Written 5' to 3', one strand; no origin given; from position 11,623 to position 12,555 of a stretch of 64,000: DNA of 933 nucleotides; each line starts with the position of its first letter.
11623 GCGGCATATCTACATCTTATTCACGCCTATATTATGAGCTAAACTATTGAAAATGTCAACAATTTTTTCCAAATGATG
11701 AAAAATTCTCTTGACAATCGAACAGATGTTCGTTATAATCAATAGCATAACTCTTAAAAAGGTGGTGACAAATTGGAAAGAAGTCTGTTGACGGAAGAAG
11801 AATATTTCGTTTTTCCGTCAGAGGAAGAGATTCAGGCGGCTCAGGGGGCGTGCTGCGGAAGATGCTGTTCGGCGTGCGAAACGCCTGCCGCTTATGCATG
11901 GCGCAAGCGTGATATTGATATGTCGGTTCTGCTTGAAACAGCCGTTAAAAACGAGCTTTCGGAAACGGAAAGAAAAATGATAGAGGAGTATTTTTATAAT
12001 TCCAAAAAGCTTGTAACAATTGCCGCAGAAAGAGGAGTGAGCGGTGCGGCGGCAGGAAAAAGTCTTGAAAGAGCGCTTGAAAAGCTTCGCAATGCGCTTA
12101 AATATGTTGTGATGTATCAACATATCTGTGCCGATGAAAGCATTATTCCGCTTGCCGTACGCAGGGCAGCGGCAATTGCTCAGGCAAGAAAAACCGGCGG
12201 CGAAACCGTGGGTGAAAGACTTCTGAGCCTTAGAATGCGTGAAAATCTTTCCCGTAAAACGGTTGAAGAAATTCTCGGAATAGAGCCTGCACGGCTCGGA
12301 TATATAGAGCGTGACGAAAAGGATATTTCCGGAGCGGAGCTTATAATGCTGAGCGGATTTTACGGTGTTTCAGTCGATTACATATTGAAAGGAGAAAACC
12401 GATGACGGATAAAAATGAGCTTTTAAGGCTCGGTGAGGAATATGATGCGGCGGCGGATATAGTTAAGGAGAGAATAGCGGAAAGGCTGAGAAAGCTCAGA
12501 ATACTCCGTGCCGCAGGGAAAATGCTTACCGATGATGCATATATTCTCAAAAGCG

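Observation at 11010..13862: Stand-alone lysis cassette with repressor and holin-endolysin genes but no phage body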

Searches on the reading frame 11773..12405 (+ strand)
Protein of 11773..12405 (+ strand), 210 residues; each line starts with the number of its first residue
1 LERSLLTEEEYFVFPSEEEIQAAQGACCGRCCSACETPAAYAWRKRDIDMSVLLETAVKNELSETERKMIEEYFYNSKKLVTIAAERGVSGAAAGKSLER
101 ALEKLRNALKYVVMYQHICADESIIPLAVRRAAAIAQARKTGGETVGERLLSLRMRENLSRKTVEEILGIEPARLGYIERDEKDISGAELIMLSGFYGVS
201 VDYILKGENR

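Call 7: search_protein_families(library=pfam, proteins=[window:11773-12405:+], max_evalue=0.01)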
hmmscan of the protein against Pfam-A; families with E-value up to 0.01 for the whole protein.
window:11773-12405:+ (210 aa): 5 families
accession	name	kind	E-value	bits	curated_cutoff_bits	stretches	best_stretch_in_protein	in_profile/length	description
PF01381.28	HTH_3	-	6.7e-07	29.7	23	1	153-204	4-55/55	Helix-turn-helix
PF12844.13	HTH_19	-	8.9e-05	22.8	30.2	1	147-209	1-63/64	Helix-turn-helix domain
PF04545.22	Sigma70_r4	-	0.00038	20.3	24.1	1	61-107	4-50/50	Sigma-70, region 4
PF13560.12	HTH_31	-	0.0016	19.2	27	1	147-201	3-58/64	Helix-turn-helix domain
PF08281.18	Sigma70_r4_2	-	0.0034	17.4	25.7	0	60-105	9-54/54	Sigma-70, region 4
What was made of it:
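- Checked: 11773-12405(+): Sigma70_r4 (weak, E 4e-4, below Pfam's cut-off) plus HTH_3 (call 7).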

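Call 8: search_protein_families(library=phrogs, proteins=[window:11773-12405:+], max_evalue=0.01)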
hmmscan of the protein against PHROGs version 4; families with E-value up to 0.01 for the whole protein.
window:11773-12405:+ (210 aa): 9 families
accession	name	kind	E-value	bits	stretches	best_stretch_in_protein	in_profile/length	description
phrog_8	-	transcription regulation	2.9e-08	34.5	1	140-209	159-220/346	transcriptional regulator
phrog_11138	-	unknown function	5.3e-07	31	1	44-110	76-140/142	-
phrog_351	-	transcription regulation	3.7e-05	23.5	1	50-111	665-728/928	RNA polymerase sigma factor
phrog_1740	-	transcription regulation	5.6e-05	22.8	1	59-113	166-220/567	RNA polymerase sigma factor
phrog_147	-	transcription regulation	0.00077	20.8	1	145-190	4-50/100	transcriptional regulator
phrog_7396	-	unknown function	0.00077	20.2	1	145-205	15-78/227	-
phrog_2328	-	transcription regulation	0.001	19.9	1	139-209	9-79/128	transcriptional repressor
phrog_3512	-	transcription regulation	0.0016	19.6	1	55-112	58-116/130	sigma factor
phrog_36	-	transcription regulation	0.0093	16.6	0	59-111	137-189/220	transcriptional regulator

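Call 12: find_homologous_proteins(query=window:11773-12405:+, max_evalue=0.001)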
Query window:11773-12405:+ (210 aa): 90 proteins with E <= 0.001 among 1346 candidates.
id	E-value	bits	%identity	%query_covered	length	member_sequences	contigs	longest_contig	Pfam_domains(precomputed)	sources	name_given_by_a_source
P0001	1.0e-129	448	100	100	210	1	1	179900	PF01381.29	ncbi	-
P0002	1.3e-123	428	95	100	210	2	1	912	PF12844.14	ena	-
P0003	7.0e-83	295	68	99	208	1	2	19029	PF12844.14,PF01381.29,PF04545.23,PF13560.13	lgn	-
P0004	4.1e-81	289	63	99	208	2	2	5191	PF12844.14,PF01381.29,PF04545.23,PF08281.19,PF13560.13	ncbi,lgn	-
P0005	7.4e-81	289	66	99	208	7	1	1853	PF12844.14,PF01381.29,PF13560.13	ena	-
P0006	1.5e-80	287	65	99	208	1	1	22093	PF12844.14,PF01381.29,PF04545.23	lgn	-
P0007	7.2e-80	285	65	99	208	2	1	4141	PF01381.29,PF04545.23,PF13560.13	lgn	-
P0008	8.5e-77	275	64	99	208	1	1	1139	PF12844.14,PF01381.29,PF04545.23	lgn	-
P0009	1.3e-73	265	58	99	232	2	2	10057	PF12844.14,PF01381.29,PF04545.23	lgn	-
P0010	9.2e-73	262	61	99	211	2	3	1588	PF01381.29,PF13560.13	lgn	-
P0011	1.2e-72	262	67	89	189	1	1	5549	PF12844.14,PF01381.29,PF04545.23,PF13560.13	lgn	-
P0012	2.4e-58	215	51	96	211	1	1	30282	PF12844.14,PF01381.29,PF04545.23,PF13560.13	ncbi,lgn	-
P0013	7.4e-58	214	51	96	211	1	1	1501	PF12844.14,PF01381.29,PF04545.23,PF13560.13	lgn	-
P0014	1.2e-57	213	54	93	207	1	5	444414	PF12844.14,PF01381.29,PF04545.23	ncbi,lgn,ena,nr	ncbi:MAG: helix-turn-helix domain-containing protein [Clostridia bacterium]|nr:helix-turn-helix doma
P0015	2.4e-57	212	53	94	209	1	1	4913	PF12844.14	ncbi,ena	-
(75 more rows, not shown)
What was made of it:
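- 11773..12405 (+): Regulator REG, 210 aa: N-terminal invariant Cys motif (C27, C28, C32, C35), a sigma-70 region 4-like HTH and a C-terminal XRE HTH. Ninety protein clusters (call 12).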

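Call 13: find_encoding_contigs(protein=P0001, flank=10000, max_places=3)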
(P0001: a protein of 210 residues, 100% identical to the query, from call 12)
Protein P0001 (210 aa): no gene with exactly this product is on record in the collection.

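Call 14: find_encoding_contigs(protein=P0006, flank=10000, max_places=3)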
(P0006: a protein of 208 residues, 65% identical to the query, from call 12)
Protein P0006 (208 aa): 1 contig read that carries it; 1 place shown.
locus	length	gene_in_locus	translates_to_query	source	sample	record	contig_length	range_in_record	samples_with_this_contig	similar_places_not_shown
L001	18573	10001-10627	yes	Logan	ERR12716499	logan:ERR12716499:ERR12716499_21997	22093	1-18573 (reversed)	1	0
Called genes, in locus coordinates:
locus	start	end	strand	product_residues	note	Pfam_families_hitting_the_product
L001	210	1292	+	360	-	PF17853:GGDEF_2, PF13556:HTH_30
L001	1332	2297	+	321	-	PF00005:ABC_tran, PF13304:AAA_21 (weak)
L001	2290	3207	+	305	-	PF18075:FtsX_ECD, PF02687:FtsX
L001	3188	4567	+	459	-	PF28019:HmpF (faint), PF08614:ATG16 (faint), PF25994:HH_AprE (faint), PF28256:CCDC171, PF01551:Peptidase_M23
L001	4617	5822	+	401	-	PF13180:PDZ_2 (weak), PF17820:PDZ_6 (weak), PF03572:Peptidase_S41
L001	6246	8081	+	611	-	PF13306:LRR_5, PF09479:Flg_new (weak)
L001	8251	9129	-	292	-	PF00165:HTH_AraC, PF12833:HTH_18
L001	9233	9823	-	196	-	PF01381:HTH_3, PF12844:HTH_19, PF13560:HTH_31, PF13744:HTH_37 (weak), PF00717:Peptidase_S24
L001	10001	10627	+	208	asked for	PF04545:Sigma70_r4 (weak), PF01381:HTH_3, PF12844:HTH_19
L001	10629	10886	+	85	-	-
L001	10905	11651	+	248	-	PF01520:Amidase_3, PF08239:SH3_3 (weak)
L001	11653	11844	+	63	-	-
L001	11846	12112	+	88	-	PF04688:Holin_SPP1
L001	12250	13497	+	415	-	PF05343:Peptidase_M42 (faint), PF01546:Peptidase_M20 (weak), PF04389:Peptidase_M28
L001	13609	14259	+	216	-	PF03703:bPH_2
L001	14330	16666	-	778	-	PF08531:Bac_rhamnosid_N, PF05592:Bac_rhamnosid, PF17389:Bac_rhamnosid6H, PF17390:Bac_rhamnosid_C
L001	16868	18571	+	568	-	?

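Call 15: find_encoding_contigs(protein=P0014, flank=10000, max_places=3)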
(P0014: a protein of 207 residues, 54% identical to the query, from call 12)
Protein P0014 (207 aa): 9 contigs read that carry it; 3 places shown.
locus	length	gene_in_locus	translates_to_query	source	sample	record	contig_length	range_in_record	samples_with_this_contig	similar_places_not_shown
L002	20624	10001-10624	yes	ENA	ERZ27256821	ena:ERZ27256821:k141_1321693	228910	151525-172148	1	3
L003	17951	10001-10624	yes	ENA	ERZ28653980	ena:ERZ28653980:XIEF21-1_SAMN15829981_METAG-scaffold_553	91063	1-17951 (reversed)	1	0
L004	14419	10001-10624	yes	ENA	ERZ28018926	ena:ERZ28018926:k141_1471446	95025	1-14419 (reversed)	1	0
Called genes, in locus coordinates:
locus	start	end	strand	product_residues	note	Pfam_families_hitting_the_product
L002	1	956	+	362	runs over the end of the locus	PF01551:Peptidase_M23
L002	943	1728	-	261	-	PF00753:Lactamase_B, PF23023:Anti-Pycsar_Apyc1, PF12706:Lactamase_B_2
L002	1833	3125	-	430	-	PF00275:EPSP_synthase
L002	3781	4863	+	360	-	PF17853:GGDEF_2, PF13556:HTH_30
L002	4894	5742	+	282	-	PF00005:ABC_tran, PF13304:AAA_21 (faint)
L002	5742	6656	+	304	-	PF18075:FtsX_ECD, PF02687:FtsX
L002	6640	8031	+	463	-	PF14362:DUF4407 (faint), PF06818:Fez1 (faint), PF24161:CCDC39 (weak), PF24568:CC_PcsB (weak), PF01551:Peptidase_M23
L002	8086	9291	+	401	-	PF13180:PDZ_2, PF17820:PDZ_6, PF03572:Peptidase_S41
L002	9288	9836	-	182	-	PF01381:HTH_3, PF12844:HTH_19, PF13560:HTH_31, PF00717:Peptidase_S24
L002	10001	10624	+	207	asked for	PF04545:Sigma70_r4 (weak), PF01381:HTH_3 (weak), PF12844:HTH_19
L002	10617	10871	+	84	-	-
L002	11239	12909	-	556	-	PF00239:Resolvase, PF07508:Recombinase, PF13408:Zn_ribbon_recom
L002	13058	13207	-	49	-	-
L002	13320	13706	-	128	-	-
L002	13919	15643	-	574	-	PF06048:DUF927, PF18662:HTH_56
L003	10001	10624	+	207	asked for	PF04545:Sigma70_r4 (weak), PF01381:HTH_3 (weak), PF12844:HTH_19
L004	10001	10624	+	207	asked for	PF04545:Sigma70_r4 (weak), PF01381:HTH_3 (weak), PF12844:HTH_19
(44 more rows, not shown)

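Call 18: find_related_loci(query=A1, collection=genome_contigs, flank=10000)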
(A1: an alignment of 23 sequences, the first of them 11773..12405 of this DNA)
Query A1 (210 aa) in genome_contigs; peptide patterns used: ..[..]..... (x = any residue, [..] = any of these).
128 stretches matched a pattern; 81 encode a relative of the query (tblastn E <= 1e-3); the best 80 are kept; 80 distinct loci.
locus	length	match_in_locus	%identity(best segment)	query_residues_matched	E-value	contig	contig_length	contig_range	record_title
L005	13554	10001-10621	66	1-207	6e-89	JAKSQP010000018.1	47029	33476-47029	MAG: Clostridia bacterium isolate Horse_feces232 MAG232_18, whole genome shotgun sequence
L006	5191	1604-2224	63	1-207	6e-88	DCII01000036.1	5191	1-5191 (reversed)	MAG TPA_asm: Ruminococcaceae bacterium UBA1730 UBA1730_contig_34060, whole genome shotgun sequence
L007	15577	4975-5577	50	8-208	3e-66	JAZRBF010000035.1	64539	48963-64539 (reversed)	MAG: Acutalibacteraceae bacterium isolate T1900045130_TC20190124.MAGScoT_cleanbin_000015 SGB_4880_k141_1646713, whole ge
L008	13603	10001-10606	51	8-209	3e-64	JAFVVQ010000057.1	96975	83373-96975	MAG: Clostridia bacterium isolate RGIG5436 Sheep_Colon-4__c960796, whole genome shotgun sequence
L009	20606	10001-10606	48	8-209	3e-64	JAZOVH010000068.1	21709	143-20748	MAG: Acutalibacteraceae bacterium isolate T1900045527_YK20190221.MAGScoT_cleanbin_000017 SGB_7701_k141_1687987, whole ge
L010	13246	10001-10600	48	8-207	5e-63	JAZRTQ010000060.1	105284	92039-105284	MAG: Acutalibacteraceae bacterium isolate T1900045340_YK20190030.MAGScoT_cleanbin_000007 SGB_6650_k141_313769, whole gen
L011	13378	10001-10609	49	7-209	6e-63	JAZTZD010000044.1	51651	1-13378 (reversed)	MAG: Acutalibacteraceae bacterium isolate T1900045324_YK20190013.MAGScoT_cleanbin_000044 SGB_6418_k141_311073, whole gen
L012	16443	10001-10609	49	7-209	8e-63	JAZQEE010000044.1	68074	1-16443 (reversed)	MAG: Acutalibacteraceae bacterium isolate T1900044635_TS20190101.MAGScoT_cleanbin_000019 SGB_1129_k141_50278, whole geno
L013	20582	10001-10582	51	14-208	6e-62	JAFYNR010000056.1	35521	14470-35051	MAG: Clostridia bacterium isolate RGIG7256 Water_buffalos_Cecum-4__c674938, whole genome shotgun sequence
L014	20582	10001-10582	50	14-208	3e-61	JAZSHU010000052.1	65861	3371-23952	MAG: Acutalibacteraceae bacterium isolate T1900044574_TS20190040.MAGScoT_cleanbin_000045 SGB_475_k141_1784417, whole gen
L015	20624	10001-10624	46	1-208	2e-60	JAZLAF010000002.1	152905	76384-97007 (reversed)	MAG: Acutalibacteraceae bacterium isolate T1900045080_TC20190074.MAGScoT_cleanbin_000011 SGB_4652_k141_861814, whole gen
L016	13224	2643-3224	50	14-208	2e-60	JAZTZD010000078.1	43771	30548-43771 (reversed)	MAG: Acutalibacteraceae bacterium isolate T1900045324_YK20190013.MAGScoT_cleanbin_000044 SGB_6418_k141_885386, whole gen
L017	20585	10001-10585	48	14-209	2e-60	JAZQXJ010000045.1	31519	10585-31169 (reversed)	MAG: Acutalibacteraceae bacterium isolate T1900045162_TC20190156.MAGScoT_cleanbin_000016 SGB_5086_k141_2747214, whole ge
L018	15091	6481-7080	50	8-208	3e-60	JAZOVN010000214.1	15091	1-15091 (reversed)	MAG: Acutalibacteraceae bacterium isolate T1900045525_YK20190219.MAGScoT_cleanbin_000042 SGB_7688_k141_1026185, whole ge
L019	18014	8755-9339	48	14-209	2e-60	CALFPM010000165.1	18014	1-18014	MAG TPA_asm: uncultured Clostridia bacterium isolate SRR6425781_bin.32_CONCOCT_v1.1_MAG genome assembly, contig: ERZ1767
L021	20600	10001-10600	51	8-208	7e-60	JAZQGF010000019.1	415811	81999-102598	MAG: Acutalibacteraceae bacterium isolate T1900044631_TS20190097.MAGScoT_cleanbin_000019 SGB_1037_k141_484529, whole gen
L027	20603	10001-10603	47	8-208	4e-59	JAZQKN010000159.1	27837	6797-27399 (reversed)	MAG: Acutalibacteraceae bacterium isolate T1900044614_TS20190080.MAGScoT_cleanbin_000022 SGB_831_k141_2434194, whole gen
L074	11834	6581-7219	40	2-209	4e-49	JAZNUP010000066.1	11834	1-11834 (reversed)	MAG: Acutalibacteraceae bacterium isolate T1900044797_TS20190263.MAGScoT_cleanbin_000010 SGB_2685_k141_596948, whole gen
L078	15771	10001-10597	46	9-207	3e-48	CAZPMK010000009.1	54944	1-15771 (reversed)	MAG TPA_asm: uncultured Clostridium sp. isolate SRP350583_co1_32 genome assembly, contig: NODE_810_length_54944_cov_27.7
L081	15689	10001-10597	38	13-208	1e-45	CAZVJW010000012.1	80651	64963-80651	MAG TPA_asm: uncultured Eubacteriales bacterium isolate SRP192927_co4_831 genome assembly, contig: NODE_297_length_80651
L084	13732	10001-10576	37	11-205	1e-36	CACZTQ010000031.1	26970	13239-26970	MAG: Ruminococcaceae bacterium isolate RUG12932 genome assembly, contig: RUG12932_asm_31, whole genome shotgun sequence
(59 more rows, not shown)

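Call 23: search_protein_families(library=pfam, proteins=[L007:5818-6969:+, L015:10865-12304:+, L009:10859-11767:+, L078:10874-11800:+, L074:7482-8885:+, L081:10863-12137:+, L084:10843-11598:+, L021:10931-12511:+, L021:13171-14595:+, L015:7270-8229:-], max_evalue=0.01)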
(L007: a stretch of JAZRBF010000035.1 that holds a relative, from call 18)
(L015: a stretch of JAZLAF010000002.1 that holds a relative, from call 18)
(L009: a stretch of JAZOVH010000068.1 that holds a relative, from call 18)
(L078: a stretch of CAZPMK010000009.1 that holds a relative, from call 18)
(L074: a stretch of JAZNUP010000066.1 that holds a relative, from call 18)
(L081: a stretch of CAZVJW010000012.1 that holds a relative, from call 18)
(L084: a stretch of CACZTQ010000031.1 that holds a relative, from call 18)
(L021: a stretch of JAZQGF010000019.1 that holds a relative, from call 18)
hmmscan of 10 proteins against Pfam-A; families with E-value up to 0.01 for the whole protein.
L007:5818-6969:+ (383 aa): 3 families
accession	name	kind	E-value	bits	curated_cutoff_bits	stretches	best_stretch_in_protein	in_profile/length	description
PF19111.5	DUF5798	-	0.0008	20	27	0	186-241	7-60/89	Family of unknown function (DUF5798)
PF16326.10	ABC_tran_CTD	-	0.0036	17.9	32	0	201-235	25-59/69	ABC transporter C-terminal domain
PF10779.14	XhlA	-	0.0087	16.6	34.7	0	178-211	12-45/67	Haemolysin XhlA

L015:10865-12304:+ (479 aa): 10 families
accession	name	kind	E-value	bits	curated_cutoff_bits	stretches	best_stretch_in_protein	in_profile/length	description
PF00261.25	Tropomyosin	-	4.3e-06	26.8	38.6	1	207-332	15-137/242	Tropomyosin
PF23991.1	DUF7310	-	1.4e-05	25.9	40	0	144-207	3-65/83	Coiled-coil region of unknown function (DUF7310)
PF04513.17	Baculo_PEP_C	-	5.5e-05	23.7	38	0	257-333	28-105/140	Baculovirus polyhedron envelope protein, PEP, C terminus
PF16326.10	ABC_tran_CTD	-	0.0001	22.9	32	0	294-331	22-59/69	ABC transporter C-terminal domain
PF10779.14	XhlA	-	0.00011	22.7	34.7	0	164-208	3-47/67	Haemolysin XhlA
PF06160.17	EzrA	-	0.00019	20.3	39.6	1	240-336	82-177/557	Septation ring formation regulator, EzrA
PF25526.1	LIP-1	-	0.00046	20.1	34.1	0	154-291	69-199/250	Liprin-alpha-like coiled coil domain 2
PF04102.17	SlyX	-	0.0011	20.1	30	0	158-212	3-57/67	SlyX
PF19111.5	DUF5798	-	0.0021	18.7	27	0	256-300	19-63/89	Family of unknown function (DUF5798)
PF23762.1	SHCBP_N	-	0.0062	16.7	27.1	0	213-266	174-225/229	SHCBP N-terminal domain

L009:10859-11767:+ (302 aa): 0 families

L078:10874-11800:+ (308 aa): 0 families

L074:7482-8885:+ (467 aa): 0 families

L081:10863-12137:+ (424 aa): 1 family
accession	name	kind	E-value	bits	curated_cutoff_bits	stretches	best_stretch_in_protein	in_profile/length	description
PF02368.24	Big_2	-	2.5e-12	47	22.8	1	192-269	2-79/79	Bacterial Ig-like domain (group 2)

L084:10843-11598:+ (251 aa): 0 families

L021:10931-12511:+ (526 aa): 2 families
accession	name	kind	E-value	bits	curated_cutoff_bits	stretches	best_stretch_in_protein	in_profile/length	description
PF00561.26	Abhydrolase_1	-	2e-05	24.8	25.8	1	169-228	52-102/245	alpha/beta hydrolase fold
PF02450.21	LCAT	-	3.2e-05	23.8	21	1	148-232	78-164/392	Lecithin:cholesterol acyltransferase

L021:13171-14595:+ (474 aa): 3 families
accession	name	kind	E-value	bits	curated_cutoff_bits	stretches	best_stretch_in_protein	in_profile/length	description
PF00149.33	Metallophos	-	2.6e-16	61.1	21.5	1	147-344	2-190/191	Calcineurin-like phosphoesterase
PF16656.11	Pur_ac_phosph_N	-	3.4e-12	47.2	30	1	55-140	5-93/93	Purple acid Phosphatase, N-terminal domain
PF16655.11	PhoD_N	-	1.1e-05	26.3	30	1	74-137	26-87/90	PhoD-like phosphatase, N-terminal domain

L015:7270-8229:- (319 aa): 8 families
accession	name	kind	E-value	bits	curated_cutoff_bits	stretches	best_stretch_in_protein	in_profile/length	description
PF12146.15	Hydrolase_4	-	2.1e-13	50.6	27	1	86-190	2-105/239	Serine aminopeptidase, S33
PF00326.27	Peptidase_S9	-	3.9e-09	36.7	22.6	1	114-314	11-212/213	Prolyl oligopeptidase family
PF00561.26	Abhydrolase_1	-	1.7e-06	28.4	25.8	1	91-177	3-85/245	alpha/beta hydrolase fold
PF12697.13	Abhydrolase_6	-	3.3e-05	25.1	26.3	1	91-183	1-83/217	Alpha/beta hydrolase family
PF01738.24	DLH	-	0.0003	20.9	21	1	240-303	134-200/217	Dienelactone hydrolase family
PF20434.5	BD-FAE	-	0.00035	20.6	26.8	0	229-273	169-213/215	BD-FAE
PF02129.25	Peptidase_S15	-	0.00045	20.4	23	0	115-202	49-135/262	X-Pro dipeptidyl-peptidase (S15 family)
PF03959.19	FSH1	-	0.00055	20.1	21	1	230-283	140-194/211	Serine hydrolase (FSH1)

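Call 24: search_protein_families(library=phrogs, proteins=[L007:5818-6969:+, L015:10865-12304:+, L009:10859-11767:+, L078:10874-11800:+, L074:7482-8885:+, L081:10863-12137:+, L084:10843-11598:+], max_evalue=0.01)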
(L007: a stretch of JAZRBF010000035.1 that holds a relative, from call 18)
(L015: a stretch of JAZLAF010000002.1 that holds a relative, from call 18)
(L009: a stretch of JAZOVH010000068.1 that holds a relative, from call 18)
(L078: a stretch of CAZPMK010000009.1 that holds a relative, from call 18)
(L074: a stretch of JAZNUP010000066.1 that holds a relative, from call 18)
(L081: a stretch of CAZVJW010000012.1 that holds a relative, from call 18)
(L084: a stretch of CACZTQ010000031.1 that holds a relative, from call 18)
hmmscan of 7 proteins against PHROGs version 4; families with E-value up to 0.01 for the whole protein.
L007:5818-6969:+ (383 aa): 1 family
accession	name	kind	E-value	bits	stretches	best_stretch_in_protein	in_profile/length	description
phrog_12015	-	unknown function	0.0021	18.7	0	140-202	101-158/165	-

L015:10865-12304:+ (479 aa): 19 families
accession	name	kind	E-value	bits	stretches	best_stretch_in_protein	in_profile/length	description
phrog_12015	-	unknown function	2.1e-08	34.9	1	248-306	94-152/165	-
phrog_1219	-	tail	9.6e-08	33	1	159-228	69-133/233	tail needle protein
phrog_4896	-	other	2.5e-07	31.5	1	159-246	200-289/291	glycerophosphoryl diester phosphodiesterase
phrog_5962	-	unknown function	2.5e-05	25.8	1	249-319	16-86/109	-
phrog_77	-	DNA, RNA and nucleotide metabolism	8e-05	22.3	1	153-335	514-729/967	SbcC-like subunit of palindrome specific endonuclease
phrog_21066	-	unknown function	0.00012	23.1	1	143-238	70-160/228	-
phrog_1193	-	other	0.00012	23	0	255-299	2-46/76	hemolysin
phrog_1056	-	tail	0.00014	21.7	0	217-289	233-302/582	fibritin neck whisker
phrog_17426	-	tail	0.00017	21.8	1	148-262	340-413/492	adhesin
phrog_7393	-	unknown function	0.00032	21.9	0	214-248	20-57/60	-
phrog_937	-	other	0.00059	21.2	0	256-333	8-78/115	hemolysin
phrog_4619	-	unknown function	0.00064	19.8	0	139-238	71-165/556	-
phrog_1863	-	unknown function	0.0027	18.6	0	254-303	46-95/97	-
phrog_5328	-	unknown function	0.003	19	0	142-208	7-73/101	-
phrog_4876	-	unknown function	0.0034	18.1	0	224-308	77-163/226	-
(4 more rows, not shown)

L009:10859-11767:+ (302 aa): 0 families

L078:10874-11800:+ (308 aa): 0 families

L074:7482-8885:+ (467 aa): 0 families

L081:10863-12137:+ (424 aa): 16 families
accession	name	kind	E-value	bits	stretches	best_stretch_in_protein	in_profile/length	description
phrog_215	-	head and packaging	1.9e-22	81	1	187-321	218-355/491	structural protein with Ig domain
phrog_341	-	tail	4.4e-19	70.1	1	189-274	64-150/154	major tail protein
phrog_10059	-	unknown function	6.9e-15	55.6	1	191-274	183-264/345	-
phrog_41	-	tail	7e-11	43.2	1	188-274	156-245/245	major tail protein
phrog_3575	-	tail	2.3e-10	41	1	178-273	365-460/461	major tail protein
phrog_885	-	tail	8.7e-10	39.1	1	196-275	210-287/338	major tail protein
phrog_22121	-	unknown function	1.6e-09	37.5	1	191-274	487-567/765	-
phrog_1280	-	other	4.4e-09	37.2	1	192-274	165-247/248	Ig domain containing protein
phrog_853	-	tail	4.9e-09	36.7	1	188-273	160-248/254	major tail protein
phrog_290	-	tail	5.3e-09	36.9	1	193-272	334-410/411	minor tail protein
phrog_14417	-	tail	1.4e-08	33.9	1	194-393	292-492/1005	tail fiber protein; host specificity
phrog_28902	-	tail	2.8e-07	30.1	1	190-389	287-483/709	major tail protein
phrog_35892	-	unknown function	4.3e-06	25.6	1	190-383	726-913/1181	-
phrog_3995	-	tail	0.00023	21.5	1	190-305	122-235/294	tail protein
phrog_12846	-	tail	0.0018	18.2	1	211-272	416-476/552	tail fiber protein; Ig-domain containing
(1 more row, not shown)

L084:10843-11598:+ (251 aa): 0 families

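Call 29: find_related_loci(query=A1, collection=viral_contigs, flank=10000)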
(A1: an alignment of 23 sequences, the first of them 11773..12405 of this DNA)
Query A1 (210 aa) in viral_contigs; peptide patterns used: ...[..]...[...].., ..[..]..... (x = any residue, [..] = any of these).
16 stretches matched a pattern, but none encodes a relative of the query by tblastn (E <= 1e-3).
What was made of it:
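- Tried and rejected: None in IMG/VR (call 29).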
